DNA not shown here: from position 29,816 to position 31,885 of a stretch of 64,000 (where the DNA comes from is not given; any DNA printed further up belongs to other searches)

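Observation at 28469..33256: Two-gene candidate anti-phage module: DEAH helicase with an Mrr-like nuclease core plus a TPR-HEPN partner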

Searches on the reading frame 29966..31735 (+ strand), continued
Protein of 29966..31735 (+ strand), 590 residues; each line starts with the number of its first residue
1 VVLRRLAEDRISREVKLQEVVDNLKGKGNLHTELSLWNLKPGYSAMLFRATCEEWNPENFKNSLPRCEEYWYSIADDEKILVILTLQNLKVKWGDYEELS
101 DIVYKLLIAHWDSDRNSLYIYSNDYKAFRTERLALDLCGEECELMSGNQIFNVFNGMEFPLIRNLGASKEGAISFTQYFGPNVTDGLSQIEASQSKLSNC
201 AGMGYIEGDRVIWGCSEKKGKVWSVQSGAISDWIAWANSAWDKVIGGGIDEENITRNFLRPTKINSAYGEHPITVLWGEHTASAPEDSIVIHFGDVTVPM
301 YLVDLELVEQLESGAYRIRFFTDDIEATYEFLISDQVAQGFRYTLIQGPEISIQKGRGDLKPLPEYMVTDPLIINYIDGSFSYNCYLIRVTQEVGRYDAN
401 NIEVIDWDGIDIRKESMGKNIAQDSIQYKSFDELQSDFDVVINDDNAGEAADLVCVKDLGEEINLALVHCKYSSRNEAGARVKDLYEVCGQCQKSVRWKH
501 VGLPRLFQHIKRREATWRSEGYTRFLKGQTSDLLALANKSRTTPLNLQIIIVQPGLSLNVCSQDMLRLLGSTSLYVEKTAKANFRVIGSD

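Call 53: search_protein_families(library=pfam, alignment_id=A4, max_evalue=1)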
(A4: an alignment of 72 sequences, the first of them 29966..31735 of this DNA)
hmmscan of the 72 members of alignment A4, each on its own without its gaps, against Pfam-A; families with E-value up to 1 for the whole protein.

A. member 1, window:29966-31735:+ (590 aa): 0 families

B. families by the number of members that match (of 72 scanned): 17 families
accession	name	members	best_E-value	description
PF12021.13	DUF3509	3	0.058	Protein of unknown function (DUF3509)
PF08421.16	Methyltransf_13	3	0.12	Putative zinc binding domain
PF00306.32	ATP-synt_ab_C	2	0.046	ATP synthase alpha/beta chain, C terminal domain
PF02729.26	OTCace_N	2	0.067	Aspartate/ornithine carbamoyltransferase, carbamoyl-P binding domain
PF16227.11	DUF4886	1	0.017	Domain of unknown function (DUF4886)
PF00218.27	IGPS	1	0.058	Indole-3-glycerol phosphate synthase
PF14317.12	YcxB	1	0.069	YcxB-like protein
PF20157.4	Maf_flag10_N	1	0.078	Glycosyltransferase Maf N-terminal domain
PF22430.1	Aa-Ago_N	1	0.086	Ago, N-terminal domain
PF13464.11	RodZ_C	1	0.11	RodZ C-terminal domain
PF22306.1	PAV1-137_bromodom-like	1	0.11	PAV1-137, bromodomain-like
PF14651.12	Lipocalin_7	1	0.12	Lipocalin / cytosolic fatty-acid binding protein family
PF14401.11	RLAN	1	0.23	RimK-like ATPgrasp N-terminal domain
PF20792.2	VCD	1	0.23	VopL C-terminal dimerization domain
PF19867.5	DUF6340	1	0.25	Family of unknown function (DUF6340)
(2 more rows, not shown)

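Call 54: search_solved_structures(query=A4, max_evalue=10, show_alignments=3)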
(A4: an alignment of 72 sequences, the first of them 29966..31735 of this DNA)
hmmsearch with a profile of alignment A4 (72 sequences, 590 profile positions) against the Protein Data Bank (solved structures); distinct sequences matched with E-value up to 10: 0.

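Call 80: search_protein_representatives(protein=window:29966-31735:+)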
Query: 590 residues. Proteins with E-value up to 0.001 (for the whole library): 1330; up to 1e-10: 900; up to 1e-30: 302. The best 150 are listed.
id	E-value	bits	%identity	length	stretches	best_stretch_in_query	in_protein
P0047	2.2e-216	736.1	53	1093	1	2-589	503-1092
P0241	6.1e-190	648.8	47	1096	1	2-588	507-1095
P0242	8.7e-178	608.6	45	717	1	2-588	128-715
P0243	3.0e-173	593.6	45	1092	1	3-589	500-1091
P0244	1.8e-167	574.6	42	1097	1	2-589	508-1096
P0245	1.9e-158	544.7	43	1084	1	2-587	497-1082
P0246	1.9e-150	518.3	39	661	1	2-589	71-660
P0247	3.9e-144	497.5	41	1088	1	2-586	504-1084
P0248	9.6e-143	492.9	39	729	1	2-586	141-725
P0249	6.7e-140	483.5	37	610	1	2-585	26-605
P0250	8.3e-140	483.2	39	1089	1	2-588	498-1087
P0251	2.0e-132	458.9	38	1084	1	2-589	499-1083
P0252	5.9e-128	444.1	38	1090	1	2-587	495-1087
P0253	1.5e-122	426.2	36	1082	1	2-587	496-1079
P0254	1.8e-109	383.0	35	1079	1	4-588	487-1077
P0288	7.2e-73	262.2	30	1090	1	13-589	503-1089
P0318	8.7e-67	242.1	29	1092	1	32-586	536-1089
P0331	2.1e-64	234.2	30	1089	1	5-587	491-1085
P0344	1.2e-62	228.4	30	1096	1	38-583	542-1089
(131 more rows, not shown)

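Call 83: search_protein_families(library=padloc, alignment_id=A5, max_evalue=0.00001)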
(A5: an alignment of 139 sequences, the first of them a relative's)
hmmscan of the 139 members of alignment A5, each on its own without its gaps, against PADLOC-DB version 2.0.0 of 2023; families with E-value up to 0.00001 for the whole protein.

A. member 1, L001:5314-6477:+ (388 aa): 93 families (the best 25 are shown)
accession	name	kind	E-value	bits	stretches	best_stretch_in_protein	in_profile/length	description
PDLC03062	Specificity_I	-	6.8e-76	253.9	1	137-388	130-375/375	Type I specificity subunit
PDLC03069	Specificity_I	-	7.2e-62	207.7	1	3-388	1-387/387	Type I specificity subunit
PDLC03119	Specificity_I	-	8.1e-53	177.7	2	53-201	62-203/393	Type I specificity subunit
PDLC03107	Specificity_I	-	1.2e-45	154.3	1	58-388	65-392/392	Type I specificity subunit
PDLC03081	Specificity_I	-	5.2e-41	138.6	1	6-363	10-377/413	Type I specificity subunit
PDLC04137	mad5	-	1.8e-40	137.4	1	3-365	3-375/392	mads_5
PDLC03084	Specificity_I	-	3.8e-38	129.8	1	51-387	54-389/392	Type I specificity subunit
PDLC03075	Specificity_I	-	2.8e-37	126.4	1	140-355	146-356/407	Type I specificity subunit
PDLC03194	Specificity_I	-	3e-37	126.6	1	2-388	8-391/391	Type I specificity subunit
PDLC03108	Specificity_I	-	2.9e-36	123.7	2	192-322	33-162/452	Type I specificity subunit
PDLC03142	Specificity_I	-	6.8e-36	122.1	1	192-353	44-206/483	Type I specificity subunit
PDLC03058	Specificity_I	-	4.4e-34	116.3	2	201-364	18-180/393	Type I specificity subunit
PDLC03162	Specificity_I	-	1.5e-31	107.7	1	91-388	102-414/431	Type I specificity subunit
PDLC03157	Specificity_I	-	1.8e-31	107.4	1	97-382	90-363/367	Type I specificity subunit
PDLC03129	Specificity_I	-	2.1e-31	107.1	1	92-388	92-396/431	Type I specificity subunit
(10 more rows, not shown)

B. families by the number of members that match (of 139 scanned): 568 families (the first 25 are shown)
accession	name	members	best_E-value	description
PDLC02980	AriA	4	3.9e-23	-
PDLC02335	AbiLi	4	3.9e-19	AbiLi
PDLC04177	HEC-01A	4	1e-12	-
PDLC04389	PDC-M07A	4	2.3e-09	-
PDLC04182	HEC-01A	4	5.3e-08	-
PDLC03119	Specificity_I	3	2e-93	Type I specificity subunit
PDLC03107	Specificity_I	3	2.4e-82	Type I specificity subunit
PDLC03153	Specificity_I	3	1.7e-80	Type I specificity subunit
PDLC03062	Specificity_I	3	6.8e-76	Type I specificity subunit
PDLC03069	Specificity_I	3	2.9e-67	Type I specificity subunit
PDLC00304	PtuA1|PtuA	3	1.3e-65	AAA ATPase domain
PDLC03129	Specificity_I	3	8.3e-57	Type I specificity subunit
PDLC03117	Specificity_I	3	6.6e-55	Type I specificity subunit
PDLC03084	Specificity_I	3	8e-53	Type I specificity subunit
PDLC03100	Specificity_I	3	1.1e-52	Type I specificity subunit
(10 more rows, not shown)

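Call 84: search_protein_families(library=pfam, alignment_id=A5, max_evalue=0.00001)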
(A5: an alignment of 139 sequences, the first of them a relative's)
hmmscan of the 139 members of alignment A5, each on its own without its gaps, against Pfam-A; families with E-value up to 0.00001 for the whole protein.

A. member 1, L001:5314-6477:+ (388 aa): 1 family
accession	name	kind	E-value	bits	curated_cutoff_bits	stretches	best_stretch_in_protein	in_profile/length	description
PF01420.25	Methylase_S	-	1.4e-22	81.2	22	2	196-367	4-161/168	Type I restriction modification DNA specificity domain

B. families by the number of members that match (of 139 scanned): 108 families (the first 25 are shown)
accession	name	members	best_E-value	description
PF13304.12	AAA_21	4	1.7e-21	AAA domain, putative AbiEii toxin, Type IV TA system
PF01420.25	Methylase_S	3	9e-32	Type I restriction modification DNA specificity domain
PF13175.12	AAA_15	3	1.3e-20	AAA ATPase domain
PF18733.6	HEPN_LA2681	2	3.7e-66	LA2681-like HEPN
PF20030.5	bpMoxR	2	1.5e-61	MoxR domain in the MoxR-vWA-beta-propeller ternary systems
PF01520.23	Amidase_3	2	5.9e-45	N-acetylmuramoyl-L-alanine amidase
PF07728.20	AAA_5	2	2.9e-29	AAA domain (dynein-related subfamily)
PF18735.6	HEPN_RiboL-PSP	2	2e-25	RiboL-PSP-HEPN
PF17868.7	AAA_lid_8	2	8.4e-20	AAA lid domain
PF13676.11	TIR_2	2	1.3e-19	TIR domain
PF04326.19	SLFN_AlbA_2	2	4.5e-19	Schlafen, AlbA_2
PF02661.23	Fic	2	2.7e-17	Fic/DOC family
PF00072.30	Response_reg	2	1.7e-16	Response regulator receiver domain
PF00665.32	rve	2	5.9e-16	Integrase core domain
PF02463.25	SMC_N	2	2.4e-10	RecF/RecN/SMC N terminal domain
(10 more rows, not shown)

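Call 85: search_protein_families(library=pfam, proteins=[L023:5593-6294:+, L071:5664-6533:+, L045:5676-6356:+, L073:5726-6412:+, L012:620-1057:+, L044:5458-5895:+, L054:9753-10289:+, L065:3569-4099:+, L067:9888-10382:+, L021:5786-6307:+], max_evalue=0.001)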
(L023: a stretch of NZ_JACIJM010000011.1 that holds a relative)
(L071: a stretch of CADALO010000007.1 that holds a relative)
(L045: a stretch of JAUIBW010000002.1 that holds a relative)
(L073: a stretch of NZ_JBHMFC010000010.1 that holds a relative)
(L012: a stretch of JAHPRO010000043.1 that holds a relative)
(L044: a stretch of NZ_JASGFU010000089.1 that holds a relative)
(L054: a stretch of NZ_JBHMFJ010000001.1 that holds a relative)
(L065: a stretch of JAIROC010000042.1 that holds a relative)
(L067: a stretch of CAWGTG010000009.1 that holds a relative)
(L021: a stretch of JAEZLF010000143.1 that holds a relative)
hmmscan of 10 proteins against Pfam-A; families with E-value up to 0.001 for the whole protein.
L023:5593-6294:+ (234 aa): 1 family
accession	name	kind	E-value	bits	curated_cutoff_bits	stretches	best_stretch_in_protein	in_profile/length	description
PF13676.11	TIR_2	-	4e-12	47.1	28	1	104-196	1-93/122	TIR domain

L071:5664-6533:+ (290 aa): 2 families
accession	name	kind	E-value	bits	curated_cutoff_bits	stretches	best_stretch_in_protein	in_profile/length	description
PF13676.11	TIR_2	-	1.3e-19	71.3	28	1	14-112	1-96/122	TIR domain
PF01582.25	TIR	-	4.2e-12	46.6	21.3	1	11-113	1-104/179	TIR domain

L045:5676-6356:+ (227 aa): 1 family
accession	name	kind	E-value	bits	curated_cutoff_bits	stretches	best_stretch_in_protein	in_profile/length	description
PF01520.23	Amidase_3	-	5.9e-45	153.9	27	1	39-202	1-159/174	N-acetylmuramoyl-L-alanine amidase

L073:5726-6412:+ (229 aa): 1 family
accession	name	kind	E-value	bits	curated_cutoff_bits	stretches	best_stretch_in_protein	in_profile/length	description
PF01520.23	Amidase_3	-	6e-45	153.8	27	1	43-219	1-172/174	N-acetylmuramoyl-L-alanine amidase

L012:620-1057:+ (146 aa): 0 families

L044:5458-5895:+ (146 aa): 0 families

L054:9753-10289:+ (179 aa): 1 family
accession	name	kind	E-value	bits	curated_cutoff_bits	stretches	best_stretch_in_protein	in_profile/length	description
PF01541.30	GIY-YIG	-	0.00086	20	22.6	0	105-159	15-61/78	GIY-YIG catalytic domain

L065:3569-4099:+ (177 aa): 1 family
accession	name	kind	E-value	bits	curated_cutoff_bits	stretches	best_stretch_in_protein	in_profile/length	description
PF04326.19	SLFN_AlbA_2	-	3.7e-13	50.5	25.3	1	3-108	1-117/118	Schlafen, AlbA_2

L067:9888-10382:+ (165 aa): 0 families

L021:5786-6307:+ (174 aa): 1 family
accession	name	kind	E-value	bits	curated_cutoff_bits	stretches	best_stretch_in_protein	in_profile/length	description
PF14287.11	DUF4368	-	1.3e-21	77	25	1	72-137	2-66/67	Domain of unknown function (DUF4368)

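Call 87: search_dna_similar(query=window:29966-31735:+, collection=phages, mode=protein, max_rows=10, max_evalue=1e-10)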
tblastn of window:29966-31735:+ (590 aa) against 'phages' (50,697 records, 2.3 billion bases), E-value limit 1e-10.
Records with a match: 2; places in all: 2; records where one place covers at least 80% of the query: 2.
Best place of each record, by identity: <60% 2.
By first word of the organism name: Acinetobacter 2.
By host as written in the record: - 2.
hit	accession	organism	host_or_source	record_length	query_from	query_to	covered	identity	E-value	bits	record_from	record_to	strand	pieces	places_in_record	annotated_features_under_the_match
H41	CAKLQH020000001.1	Acinetobacter phage MD-2021a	not known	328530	41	572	90%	27.3%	3e-37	154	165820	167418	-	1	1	uvrB_1: UvrABC system protein B (excinuclease ABC subunit B)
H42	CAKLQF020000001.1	Acinetobacter phage MD-2021a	not known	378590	41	572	90%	27.3%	3e-37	154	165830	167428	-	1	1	uvrB_1: UvrABC system protein B (excinuclease ABC subunit B)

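Call 106: fold_search(model_id=the predicted structure, library=viral)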
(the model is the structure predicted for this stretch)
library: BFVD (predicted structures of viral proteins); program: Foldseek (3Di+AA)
matches with E <= 10: 855; with E <= 0.001: 2
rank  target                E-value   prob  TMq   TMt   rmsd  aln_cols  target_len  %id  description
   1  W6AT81                1.9e-04  1.00  0.20  0.27   8.8       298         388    8  (no name in the UniProt tables at hand)
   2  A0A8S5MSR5            7.8e-04  0.98  0.19  0.32  11.6       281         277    7  Uncharacterized protein [Siphoviridae sp. ctD6g5]
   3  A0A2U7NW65            1.2e-03  0.96  0.18  0.28  14.0       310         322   11  (no name in the UniProt tables at hand)
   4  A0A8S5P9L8            1.3e-03  1.00  0.23  0.34   7.6       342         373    8  Recombination-associated protein [Siphoviridae sp. ct8Hx23]
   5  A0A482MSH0            3.3e-03  0.99  0.23  0.41   8.0       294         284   10  Exonuclease [Escherichia phage PTXU04]
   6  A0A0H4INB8            3.5e-03  0.99  0.22  0.37   7.8       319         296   10  Recombination-associated protein RdgC [Pseudoalteromonas phage H101]
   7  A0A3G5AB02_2          5.5e-03  0.08  0.08  0.06  25.4       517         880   11  Uncharacterized protein [Hyperionvirus sp.]
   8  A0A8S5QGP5            6.2e-03  0.77  0.15  0.26  15.4       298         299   10  Uncharacterized protein [Siphoviridae sp. ctF6o6]
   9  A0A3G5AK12            1.1e-02  0.12  0.10  0.06  20.6       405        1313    8  VETF-like early transcription factor large subunit [Solivirus sp.]
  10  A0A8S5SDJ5            1.2e-02  0.06  0.06  0.07  40.3       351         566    9  Tail fiber protein [Siphoviridae sp. ctnpt50]
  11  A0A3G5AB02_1          1.5e-02  0.08  0.09  0.07  24.7       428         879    8  Uncharacterized protein [Hyperionvirus sp.]
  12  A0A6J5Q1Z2            1.8e-02  0.57  0.17  0.26  11.4       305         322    6  Uncharacterized protein [uncultured Caudovirales phage]
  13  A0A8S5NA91            1.8e-02  0.09  0.08  0.08  25.4       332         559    8  Uncharacterized protein [Myoviridae sp. ctx322]
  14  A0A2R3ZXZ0            2.4e-02  0.06  0.07  0.10  19.4       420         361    8  Uncharacterized protein [Staphylococcus phage phiSA_BS2]
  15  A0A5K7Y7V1            2.8e-02  0.21  0.11  0.19  15.7       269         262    6  B263R homolog protein [Abalone asfa-like virus]
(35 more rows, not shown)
